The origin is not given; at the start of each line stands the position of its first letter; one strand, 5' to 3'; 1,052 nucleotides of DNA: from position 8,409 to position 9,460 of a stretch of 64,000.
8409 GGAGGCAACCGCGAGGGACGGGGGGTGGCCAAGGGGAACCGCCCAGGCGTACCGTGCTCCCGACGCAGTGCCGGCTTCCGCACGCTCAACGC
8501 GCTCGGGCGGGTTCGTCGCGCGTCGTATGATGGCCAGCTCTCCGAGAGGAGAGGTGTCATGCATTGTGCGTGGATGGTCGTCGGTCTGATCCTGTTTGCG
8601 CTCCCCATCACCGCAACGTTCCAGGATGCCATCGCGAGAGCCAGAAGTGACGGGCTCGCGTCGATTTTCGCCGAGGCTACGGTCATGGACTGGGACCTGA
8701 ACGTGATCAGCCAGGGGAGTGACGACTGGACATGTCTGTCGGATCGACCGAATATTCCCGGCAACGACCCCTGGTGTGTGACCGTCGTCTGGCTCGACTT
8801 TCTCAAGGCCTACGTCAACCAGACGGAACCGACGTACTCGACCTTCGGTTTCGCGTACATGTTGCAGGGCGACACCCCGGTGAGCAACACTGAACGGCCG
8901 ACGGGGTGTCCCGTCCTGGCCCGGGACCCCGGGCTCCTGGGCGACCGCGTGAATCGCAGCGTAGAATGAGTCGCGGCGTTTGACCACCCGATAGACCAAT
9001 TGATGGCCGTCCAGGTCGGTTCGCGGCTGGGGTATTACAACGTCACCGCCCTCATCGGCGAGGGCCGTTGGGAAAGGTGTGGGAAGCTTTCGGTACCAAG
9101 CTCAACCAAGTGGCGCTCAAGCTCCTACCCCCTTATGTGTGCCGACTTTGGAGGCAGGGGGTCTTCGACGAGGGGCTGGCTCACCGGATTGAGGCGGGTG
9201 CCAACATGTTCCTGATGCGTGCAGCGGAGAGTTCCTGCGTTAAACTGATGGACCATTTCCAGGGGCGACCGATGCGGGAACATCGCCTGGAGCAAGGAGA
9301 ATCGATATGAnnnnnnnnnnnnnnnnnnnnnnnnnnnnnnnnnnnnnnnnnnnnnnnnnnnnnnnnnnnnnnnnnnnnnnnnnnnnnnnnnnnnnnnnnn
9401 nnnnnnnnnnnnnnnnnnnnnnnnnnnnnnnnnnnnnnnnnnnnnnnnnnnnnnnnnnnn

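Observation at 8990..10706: Integration/deletion scar: two host genes truncated face-to-face around an intact secreted-protein gene and a serine-recombinase stub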

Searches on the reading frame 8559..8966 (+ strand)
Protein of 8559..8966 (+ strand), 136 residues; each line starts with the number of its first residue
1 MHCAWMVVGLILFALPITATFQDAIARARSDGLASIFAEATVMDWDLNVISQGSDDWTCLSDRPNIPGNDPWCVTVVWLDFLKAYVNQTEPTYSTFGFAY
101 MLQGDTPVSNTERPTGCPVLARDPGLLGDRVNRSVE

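Call 29: search_protein_families(library=pfam, proteins=[window:8559-8966:+], max_evalue=5)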
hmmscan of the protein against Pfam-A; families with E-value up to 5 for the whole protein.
window:8559-8966:+ (136 aa): 0 families

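Call 68: search_protein_representatives(protein=window:8559-8966:+)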
Query: 136 residues. Proteins with E-value up to 0.001 (for the whole library): 430; up to 1e-10: 100; up to 1e-30: 5. The best 150 are listed.
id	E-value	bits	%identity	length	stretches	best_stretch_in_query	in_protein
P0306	2.8e-51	189.4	74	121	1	1-113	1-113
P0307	2.5e-45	170.1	37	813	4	14-113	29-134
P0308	1.1e-35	138.8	38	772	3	10-114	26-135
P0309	2.4e-34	134.5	57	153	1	9-120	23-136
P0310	3.3e-32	127.5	76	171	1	43-112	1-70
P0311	1.9e-29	118.6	57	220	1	16-112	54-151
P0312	2.5e-29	118.2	61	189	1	25-112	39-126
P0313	7.7e-29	116.6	53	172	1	13-107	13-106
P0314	1.9e-25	105.6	40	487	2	13-123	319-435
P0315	3.4e-25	104.8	43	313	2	21-109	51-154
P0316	8.9e-25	103.4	39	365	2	13-123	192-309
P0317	4.4e-24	101.2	43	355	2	19-110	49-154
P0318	2.5e-23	98.8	36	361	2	16-114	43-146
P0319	4.0e-23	98.1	39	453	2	24-113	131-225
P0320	1.0e-22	96.7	36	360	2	23-115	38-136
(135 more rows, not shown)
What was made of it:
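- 8559..8969 (+): 136-aa ORF, probably a 3'-truncated gene. Homology to its family ends at 8894 (residue 112, '...VSNT'). The last 24 codons are unrelated sequence. The conserved domain covers query residues about 10-114 (call 68).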

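Call 81: search_protein_families(library=pfam, proteins=[P0312, P0307], max_evalue=0.01)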
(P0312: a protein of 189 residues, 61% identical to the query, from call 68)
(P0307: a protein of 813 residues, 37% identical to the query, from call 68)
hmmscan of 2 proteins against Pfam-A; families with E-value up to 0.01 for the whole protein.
P0312 (189 aa): 0 families

P0307 (813 aa): 2 families
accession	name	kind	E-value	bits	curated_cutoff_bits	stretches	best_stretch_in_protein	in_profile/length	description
PF14534.12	DUF4440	-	1.4e-14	54.9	25.2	1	375-473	9-106/107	Domain of unknown function (DUF4440)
PF12680.13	SnoaL_2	-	0.00021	22.3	27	1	375-461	5-85/102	SnoaL-like domain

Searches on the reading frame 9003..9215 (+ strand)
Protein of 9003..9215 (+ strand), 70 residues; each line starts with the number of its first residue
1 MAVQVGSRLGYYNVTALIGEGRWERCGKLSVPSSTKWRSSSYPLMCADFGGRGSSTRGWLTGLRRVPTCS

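Call 4: search_protein_families(library=pfam, proteins=[window:9003-9215:+], max_evalue=1)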
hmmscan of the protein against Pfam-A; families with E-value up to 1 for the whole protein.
window:9003-9215:+ (70 aa): 0 families

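Call 5: search_protein_families(library=ncbifam, proteins=[window:9003-9215:+], max_evalue=1)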
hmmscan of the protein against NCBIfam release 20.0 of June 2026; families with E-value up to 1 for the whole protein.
window:9003-9215:+ (70 aa): 0 families

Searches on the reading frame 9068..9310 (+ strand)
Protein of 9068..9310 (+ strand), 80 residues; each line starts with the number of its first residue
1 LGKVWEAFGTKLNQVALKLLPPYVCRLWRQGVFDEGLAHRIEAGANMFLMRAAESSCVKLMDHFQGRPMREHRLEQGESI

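Call 4: search_protein_families(library=pfam, proteins=[window:9068-9310:+], max_evalue=1)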
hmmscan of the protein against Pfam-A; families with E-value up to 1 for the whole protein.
window:9068-9310:+ (80 aa): 0 families

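Call 5: search_protein_families(library=ncbifam, proteins=[window:9068-9310:+], max_evalue=1)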
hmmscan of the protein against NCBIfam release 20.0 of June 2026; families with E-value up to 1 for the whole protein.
window:9068-9310:+ (80 aa): 4 families
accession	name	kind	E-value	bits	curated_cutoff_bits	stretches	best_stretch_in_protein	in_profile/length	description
NF001903.0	PRK00654.2-2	equivalog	0.002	16.8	616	1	26-57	352-383/482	glycogen synthase GlgA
NF001898.0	PRK00654.1-1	equivalog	0.024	13.3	603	1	27-56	351-380/477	glycogen synthase GlgA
TIGR02095.1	glgA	subfamily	0.025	13.3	328.45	1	31-50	355-374/477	glycogen/starch synthase, ADP-glucose type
NF001905.0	PRK00654.2-4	subfamily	0.17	10.4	560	1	33-54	364-385/489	glycogen synthase GlgA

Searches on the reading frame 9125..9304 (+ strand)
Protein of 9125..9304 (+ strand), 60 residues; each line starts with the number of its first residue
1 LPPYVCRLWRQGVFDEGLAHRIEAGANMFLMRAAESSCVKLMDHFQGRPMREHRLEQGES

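Call 90: search_solved_structures(query=window:9125-9304:+, max_evalue=10, show_alignments=2)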
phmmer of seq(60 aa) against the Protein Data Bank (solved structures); distinct sequences matched with E-value up to 10: 0.
